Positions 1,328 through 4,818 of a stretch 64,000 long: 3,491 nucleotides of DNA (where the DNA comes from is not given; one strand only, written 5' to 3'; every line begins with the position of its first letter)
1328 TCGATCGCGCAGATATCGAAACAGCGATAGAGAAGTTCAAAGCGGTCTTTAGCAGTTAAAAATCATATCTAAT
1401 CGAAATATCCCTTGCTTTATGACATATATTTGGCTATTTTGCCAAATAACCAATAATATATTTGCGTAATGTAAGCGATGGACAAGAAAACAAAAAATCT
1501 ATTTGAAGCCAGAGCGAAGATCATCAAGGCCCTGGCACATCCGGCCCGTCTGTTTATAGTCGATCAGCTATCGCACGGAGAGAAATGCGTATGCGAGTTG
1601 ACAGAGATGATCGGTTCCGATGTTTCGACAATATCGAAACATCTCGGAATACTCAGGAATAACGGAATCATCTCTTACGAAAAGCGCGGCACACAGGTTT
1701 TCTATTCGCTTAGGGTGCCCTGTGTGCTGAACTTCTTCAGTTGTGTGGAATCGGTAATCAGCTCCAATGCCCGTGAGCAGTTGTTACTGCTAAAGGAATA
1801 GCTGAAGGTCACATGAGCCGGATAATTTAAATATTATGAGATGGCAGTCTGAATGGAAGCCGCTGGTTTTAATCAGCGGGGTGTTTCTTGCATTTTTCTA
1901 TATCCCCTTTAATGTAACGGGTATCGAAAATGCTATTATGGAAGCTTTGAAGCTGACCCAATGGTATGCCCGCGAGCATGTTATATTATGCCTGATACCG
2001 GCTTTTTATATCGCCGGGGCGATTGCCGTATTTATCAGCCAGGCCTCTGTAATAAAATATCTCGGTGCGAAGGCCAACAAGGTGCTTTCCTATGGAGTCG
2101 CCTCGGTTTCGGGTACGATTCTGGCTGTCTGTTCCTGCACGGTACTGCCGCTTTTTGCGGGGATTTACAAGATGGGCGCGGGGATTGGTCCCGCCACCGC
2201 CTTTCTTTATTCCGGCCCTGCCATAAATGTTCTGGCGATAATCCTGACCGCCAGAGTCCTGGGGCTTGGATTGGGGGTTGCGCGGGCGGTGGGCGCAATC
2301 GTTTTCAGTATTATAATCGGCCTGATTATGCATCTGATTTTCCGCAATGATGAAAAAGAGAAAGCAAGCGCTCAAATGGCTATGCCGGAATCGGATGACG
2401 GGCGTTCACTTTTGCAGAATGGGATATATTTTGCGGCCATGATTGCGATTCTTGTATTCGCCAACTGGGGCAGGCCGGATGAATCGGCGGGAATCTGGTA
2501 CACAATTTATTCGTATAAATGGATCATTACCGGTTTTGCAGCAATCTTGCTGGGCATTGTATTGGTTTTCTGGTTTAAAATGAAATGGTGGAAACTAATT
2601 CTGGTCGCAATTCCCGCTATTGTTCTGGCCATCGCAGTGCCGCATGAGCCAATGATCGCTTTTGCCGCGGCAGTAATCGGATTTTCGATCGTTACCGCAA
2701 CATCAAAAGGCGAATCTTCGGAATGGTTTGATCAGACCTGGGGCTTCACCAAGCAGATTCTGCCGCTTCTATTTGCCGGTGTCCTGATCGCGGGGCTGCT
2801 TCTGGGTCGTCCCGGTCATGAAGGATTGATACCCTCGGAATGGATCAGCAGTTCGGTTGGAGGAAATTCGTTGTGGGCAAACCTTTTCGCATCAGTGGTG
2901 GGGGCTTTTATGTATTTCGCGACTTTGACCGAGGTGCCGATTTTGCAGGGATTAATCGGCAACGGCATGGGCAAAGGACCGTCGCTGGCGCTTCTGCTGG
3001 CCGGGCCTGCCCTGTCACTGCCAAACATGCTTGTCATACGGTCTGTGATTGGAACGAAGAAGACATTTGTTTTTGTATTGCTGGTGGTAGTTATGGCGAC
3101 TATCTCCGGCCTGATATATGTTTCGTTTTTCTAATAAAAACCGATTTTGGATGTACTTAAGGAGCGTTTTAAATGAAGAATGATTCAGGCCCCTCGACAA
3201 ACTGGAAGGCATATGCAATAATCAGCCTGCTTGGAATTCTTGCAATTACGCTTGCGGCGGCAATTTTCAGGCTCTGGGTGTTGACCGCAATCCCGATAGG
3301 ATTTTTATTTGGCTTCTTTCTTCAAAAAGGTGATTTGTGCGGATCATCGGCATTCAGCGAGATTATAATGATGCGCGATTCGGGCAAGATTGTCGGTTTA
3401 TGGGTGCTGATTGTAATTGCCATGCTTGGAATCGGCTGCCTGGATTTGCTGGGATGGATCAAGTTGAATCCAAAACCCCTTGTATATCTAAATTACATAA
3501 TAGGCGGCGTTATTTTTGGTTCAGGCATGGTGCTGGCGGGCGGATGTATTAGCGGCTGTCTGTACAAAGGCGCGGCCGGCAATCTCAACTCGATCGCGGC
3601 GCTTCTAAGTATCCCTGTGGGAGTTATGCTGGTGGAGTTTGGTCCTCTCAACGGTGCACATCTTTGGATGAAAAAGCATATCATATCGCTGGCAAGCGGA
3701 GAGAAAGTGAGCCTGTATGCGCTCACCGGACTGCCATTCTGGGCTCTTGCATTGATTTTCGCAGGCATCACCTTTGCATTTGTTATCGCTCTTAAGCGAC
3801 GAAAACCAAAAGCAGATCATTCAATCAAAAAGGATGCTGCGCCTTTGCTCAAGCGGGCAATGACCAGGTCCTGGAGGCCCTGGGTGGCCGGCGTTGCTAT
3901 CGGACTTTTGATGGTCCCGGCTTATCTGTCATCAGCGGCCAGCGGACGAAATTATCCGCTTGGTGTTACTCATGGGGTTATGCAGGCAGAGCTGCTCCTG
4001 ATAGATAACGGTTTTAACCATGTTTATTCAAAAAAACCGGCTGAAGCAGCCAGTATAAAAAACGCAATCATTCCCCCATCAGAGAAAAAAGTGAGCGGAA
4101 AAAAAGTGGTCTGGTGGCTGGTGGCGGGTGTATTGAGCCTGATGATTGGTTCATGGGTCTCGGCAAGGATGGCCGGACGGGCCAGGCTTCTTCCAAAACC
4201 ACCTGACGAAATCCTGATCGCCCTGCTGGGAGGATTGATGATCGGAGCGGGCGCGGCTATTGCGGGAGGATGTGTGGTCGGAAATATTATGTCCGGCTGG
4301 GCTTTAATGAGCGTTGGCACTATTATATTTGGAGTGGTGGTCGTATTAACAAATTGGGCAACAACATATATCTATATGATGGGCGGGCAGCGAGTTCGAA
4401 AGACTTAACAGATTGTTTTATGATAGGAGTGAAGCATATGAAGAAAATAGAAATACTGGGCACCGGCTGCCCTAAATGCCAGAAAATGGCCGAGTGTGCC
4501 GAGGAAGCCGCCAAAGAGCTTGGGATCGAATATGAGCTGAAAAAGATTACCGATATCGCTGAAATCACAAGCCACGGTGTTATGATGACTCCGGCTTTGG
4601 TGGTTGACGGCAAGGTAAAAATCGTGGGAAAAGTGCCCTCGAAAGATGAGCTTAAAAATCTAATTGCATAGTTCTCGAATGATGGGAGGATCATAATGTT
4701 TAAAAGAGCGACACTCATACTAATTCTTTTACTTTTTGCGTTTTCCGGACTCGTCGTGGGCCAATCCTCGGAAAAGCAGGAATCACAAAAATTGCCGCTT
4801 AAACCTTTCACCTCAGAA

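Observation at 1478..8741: Ten-gene ars operon that embeds what looks like a complete cytoplasm-to-periplasm thiol/selenol relay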

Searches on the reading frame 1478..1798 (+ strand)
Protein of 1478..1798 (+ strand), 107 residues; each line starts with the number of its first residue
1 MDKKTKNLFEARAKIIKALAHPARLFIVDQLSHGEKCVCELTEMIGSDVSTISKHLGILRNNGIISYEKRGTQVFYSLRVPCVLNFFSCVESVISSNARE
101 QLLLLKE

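Call 6: search_protein_families(library=ncbifam, proteins=[window:1478-1798:+], max_evalue=0.01)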
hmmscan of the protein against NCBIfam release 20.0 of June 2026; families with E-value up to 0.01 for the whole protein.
window:1478-1798:+ (107 aa): 10 families
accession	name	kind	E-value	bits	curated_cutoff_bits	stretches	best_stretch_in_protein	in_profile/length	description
NF033788.1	HTH_metalloreg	subfamily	1.7e-24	85.4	55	1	13-84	2-74/77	metalloregulator ArsR/SmtB family transcription factor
NF040642.1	sulf_sens_BigR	equivalog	1e-13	51.1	155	1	13-79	11-77/95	sulfite-sensing transcriptional repressor BigR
NF033789.1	repress_SdpR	subfamily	9.2e-13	47.9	100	1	16-83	2-69/79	autorepressor SdpR family transcription factor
NF041413.1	ArsR_Rv2640c_fam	equivalog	5.3e-12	46.2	155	1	15-81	35-104/118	Rv2640c family ArsR-like transcriptional regulator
NF007528.0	PRK10141.1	subfamily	6.6e-10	38.9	97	1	14-79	8-74/117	metalloregulator ArsR/SmtB family transcription factor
NF052532.1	TransRegPagRBaca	equivalog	4.6e-09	36.3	170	1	7-86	12-91/99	transcriptional repressor PagR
NF045707.1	Dbac_1936_reg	equivalog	8e-09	35.4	115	1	9-93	4-88/99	ArsR/SmtB-type metalloregulator TsoR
NF047906.1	CdPbTransRegCmtR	equivalog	8.6e-09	35.3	150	1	9-81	8-80/104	Cd(II)/Pb(II)-sensing metalloregulatory transcriptional regulator CmtR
TIGR01884.1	cas_HTH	subfamily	4e-07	29.6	60.2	1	14-73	134-195/202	CRISPR-associated CARF protein Csa3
NF053755.1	MsvR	equivalog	5.3e-06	26.3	220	1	13-69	4-60/236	transcriptional factor MsvR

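Call 7: search_protein_families(library=pfam, proteins=[window:1478-1798:+], max_evalue=0.01)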
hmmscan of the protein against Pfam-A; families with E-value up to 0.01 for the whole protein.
window:1478-1798:+ (107 aa): 3 families
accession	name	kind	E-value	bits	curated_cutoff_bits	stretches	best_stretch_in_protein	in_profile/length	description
PF01022.26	HTH_5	-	4.9e-14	52.4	22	1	22-67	2-47/47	Bacterial regulatory protein, arsR family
PF12840.13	HTH_20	-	0.00018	21.9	27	1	19-65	1-48/51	Helix-turn-helix domain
PF25212.1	HVO_A0114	-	0.0037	17.5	27.6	1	22-73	22-74/84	HVO_A0114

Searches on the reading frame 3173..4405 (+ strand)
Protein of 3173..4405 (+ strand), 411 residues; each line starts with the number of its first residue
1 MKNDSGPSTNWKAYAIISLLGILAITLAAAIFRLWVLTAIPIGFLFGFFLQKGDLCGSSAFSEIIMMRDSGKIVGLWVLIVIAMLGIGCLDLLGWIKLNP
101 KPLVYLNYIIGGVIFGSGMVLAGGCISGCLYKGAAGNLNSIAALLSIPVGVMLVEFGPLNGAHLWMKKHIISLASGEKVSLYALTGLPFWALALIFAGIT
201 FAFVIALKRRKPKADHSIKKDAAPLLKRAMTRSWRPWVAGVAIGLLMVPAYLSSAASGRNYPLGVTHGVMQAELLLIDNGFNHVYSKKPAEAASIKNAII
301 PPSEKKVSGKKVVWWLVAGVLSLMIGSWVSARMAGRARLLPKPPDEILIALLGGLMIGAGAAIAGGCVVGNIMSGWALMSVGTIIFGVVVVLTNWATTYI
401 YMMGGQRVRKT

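Call 6: search_protein_families(library=ncbifam, proteins=[window:3173-4405:+], max_evalue=0.01)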
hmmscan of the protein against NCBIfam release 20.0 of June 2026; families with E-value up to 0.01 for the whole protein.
window:3173-4405:+ (411 aa): 4 families
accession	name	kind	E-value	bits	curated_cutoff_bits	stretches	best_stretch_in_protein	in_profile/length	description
NF052577.1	ThSTportTsuASprch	equivalog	1.8e-47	162.3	400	2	37-270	3-226/330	thiosulfate transporter TsuA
NF041049.1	thio_trans_TsuA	exception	1.5e-30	106.5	645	2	36-268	4-231/348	thiosulfate utilization transporter TsuA/YeeE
NF033796.1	selen_YedE_FdhT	exception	9.3e-19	67.8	350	2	17-208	197-378/387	selenium metabolism membrane protein YedE/FdhT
TIGR04112.1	seleno_YedE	equivalog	1.6e-05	24.2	200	1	36-154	185-305/337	YedE family putative selenium transporter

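Call 7: search_protein_families(library=pfam, proteins=[window:3173-4405:+], max_evalue=0.01)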
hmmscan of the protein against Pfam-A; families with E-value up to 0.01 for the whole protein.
window:3173-4405:+ (411 aa): 1 family
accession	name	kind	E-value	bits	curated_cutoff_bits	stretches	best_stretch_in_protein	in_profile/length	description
PF04143.19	Sulf_transp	-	2.1e-57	195.5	27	1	52-396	1-310/310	Sulphur transport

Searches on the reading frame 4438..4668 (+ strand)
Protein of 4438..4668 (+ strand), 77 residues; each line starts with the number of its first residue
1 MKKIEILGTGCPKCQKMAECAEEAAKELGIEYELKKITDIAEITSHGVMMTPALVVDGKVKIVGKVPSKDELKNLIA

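Call 6: search_protein_families(library=ncbifam, proteins=[window:4438-4668:+], max_evalue=0.01)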
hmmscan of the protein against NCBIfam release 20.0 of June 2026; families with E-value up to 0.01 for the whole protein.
window:4438-4668:+ (77 aa): 5 families
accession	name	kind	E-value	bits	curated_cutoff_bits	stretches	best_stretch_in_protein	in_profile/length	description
TIGR00412.2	redox_disulf_2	subfamily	1.5e-31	108.6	62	1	3-76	1-74/75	MTH895/ArsE family thioredoxin-like protein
TIGR00411.1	redox_disulf_1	equivalog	4.6e-11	42.6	92.75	1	10-76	10-78/82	MJ0307 family thioredoxin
TIGR02187.2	PDO_seleno_TRX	equivalog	0.0014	18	185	1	9-75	138-206/209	protein disulfide oxidoreductase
NF047660.1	HUIPC_Trx_selen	equivalog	0.0019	18.3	105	0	8-76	10-87/91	HUIPC motif thioredoxin-like (seleno)protein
NF040730.1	CxCC_doxin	equivalog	0.0042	16.8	65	1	4-62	5-65/83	thioredoxin-like (seleno)protein SaoT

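Call 7: search_protein_families(library=pfam, proteins=[window:4438-4668:+], max_evalue=0.01)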
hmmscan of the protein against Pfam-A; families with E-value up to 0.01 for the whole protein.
window:4438-4668:+ (77 aa): 1 family
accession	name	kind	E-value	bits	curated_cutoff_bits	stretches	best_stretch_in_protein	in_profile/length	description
PF13192.12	Thioredoxin_3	-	4.1e-29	100.9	24.8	1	3-76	2-75/76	Thioredoxin domain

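Call 74: search_solved_structures(query=window:4438-4668:+, max_evalue=0.01)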
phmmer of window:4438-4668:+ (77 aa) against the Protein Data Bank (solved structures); distinct sequences matched with E-value up to 0.01: 3.
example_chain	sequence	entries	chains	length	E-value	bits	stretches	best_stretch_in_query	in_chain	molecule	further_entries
1ilo_A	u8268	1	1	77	1.1e-18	69.9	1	1-76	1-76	conserved hypothetical protein MtH895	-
1nho_A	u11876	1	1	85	1.4e-07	34.8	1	8-74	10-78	Probable Thioredoxin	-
1fo5_A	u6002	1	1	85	7.9e-05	26.1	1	3-73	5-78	THIOREDOXIN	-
